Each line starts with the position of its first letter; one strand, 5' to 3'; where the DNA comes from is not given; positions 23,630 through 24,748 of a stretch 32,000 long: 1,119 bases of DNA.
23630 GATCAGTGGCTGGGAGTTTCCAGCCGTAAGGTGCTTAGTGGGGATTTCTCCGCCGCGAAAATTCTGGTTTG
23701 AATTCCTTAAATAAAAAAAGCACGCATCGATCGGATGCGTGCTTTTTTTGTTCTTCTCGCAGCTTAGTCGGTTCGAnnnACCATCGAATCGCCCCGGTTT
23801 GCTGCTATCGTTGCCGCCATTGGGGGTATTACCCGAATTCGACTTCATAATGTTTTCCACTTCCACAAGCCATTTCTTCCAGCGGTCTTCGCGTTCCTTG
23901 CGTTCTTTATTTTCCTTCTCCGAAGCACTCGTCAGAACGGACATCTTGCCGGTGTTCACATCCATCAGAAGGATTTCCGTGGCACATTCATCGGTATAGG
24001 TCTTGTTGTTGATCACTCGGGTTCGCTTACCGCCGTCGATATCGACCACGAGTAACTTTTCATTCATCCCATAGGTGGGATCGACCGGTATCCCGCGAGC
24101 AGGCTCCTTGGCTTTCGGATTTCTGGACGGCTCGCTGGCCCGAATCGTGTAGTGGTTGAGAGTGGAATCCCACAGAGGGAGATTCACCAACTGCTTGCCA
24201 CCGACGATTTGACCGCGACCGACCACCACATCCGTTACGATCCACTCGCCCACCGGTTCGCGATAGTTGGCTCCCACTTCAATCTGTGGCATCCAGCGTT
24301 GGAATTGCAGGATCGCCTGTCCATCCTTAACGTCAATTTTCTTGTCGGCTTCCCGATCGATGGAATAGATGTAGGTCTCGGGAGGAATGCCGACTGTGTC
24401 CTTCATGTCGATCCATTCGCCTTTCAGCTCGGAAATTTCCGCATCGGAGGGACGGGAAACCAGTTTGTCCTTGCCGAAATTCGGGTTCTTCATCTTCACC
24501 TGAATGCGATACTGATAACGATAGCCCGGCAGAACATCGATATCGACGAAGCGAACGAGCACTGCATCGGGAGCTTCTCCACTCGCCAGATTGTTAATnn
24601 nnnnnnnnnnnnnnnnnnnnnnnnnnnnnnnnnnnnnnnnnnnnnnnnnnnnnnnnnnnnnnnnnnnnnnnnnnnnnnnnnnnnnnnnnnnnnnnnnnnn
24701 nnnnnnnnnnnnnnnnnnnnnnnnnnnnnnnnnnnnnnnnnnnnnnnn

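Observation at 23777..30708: Oversized PilM/N-O-P-like three-gene operon with no pilus genes: candidate uncharacterised envelope-spanning apparatus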

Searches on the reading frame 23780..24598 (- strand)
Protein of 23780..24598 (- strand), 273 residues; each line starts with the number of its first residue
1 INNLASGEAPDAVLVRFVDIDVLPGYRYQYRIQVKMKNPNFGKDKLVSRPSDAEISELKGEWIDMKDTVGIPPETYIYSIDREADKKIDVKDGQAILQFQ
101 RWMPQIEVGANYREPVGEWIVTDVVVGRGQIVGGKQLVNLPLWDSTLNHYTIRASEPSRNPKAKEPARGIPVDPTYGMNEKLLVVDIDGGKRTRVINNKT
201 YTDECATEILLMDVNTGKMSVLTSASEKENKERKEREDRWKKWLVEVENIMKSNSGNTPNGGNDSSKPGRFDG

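Call 51: search_protein_families(library=pfam, max_evalue=10, proteins=[window:23780-24598:-])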
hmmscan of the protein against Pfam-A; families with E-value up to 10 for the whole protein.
seq(273 aa): 1 family
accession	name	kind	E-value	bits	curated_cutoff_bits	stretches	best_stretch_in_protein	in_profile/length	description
PF02579.22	Nitro_FeMo-Co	-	0.044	14.5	26.3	1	206-249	12-53/94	Dinitrogenase iron-molybdenum cofactor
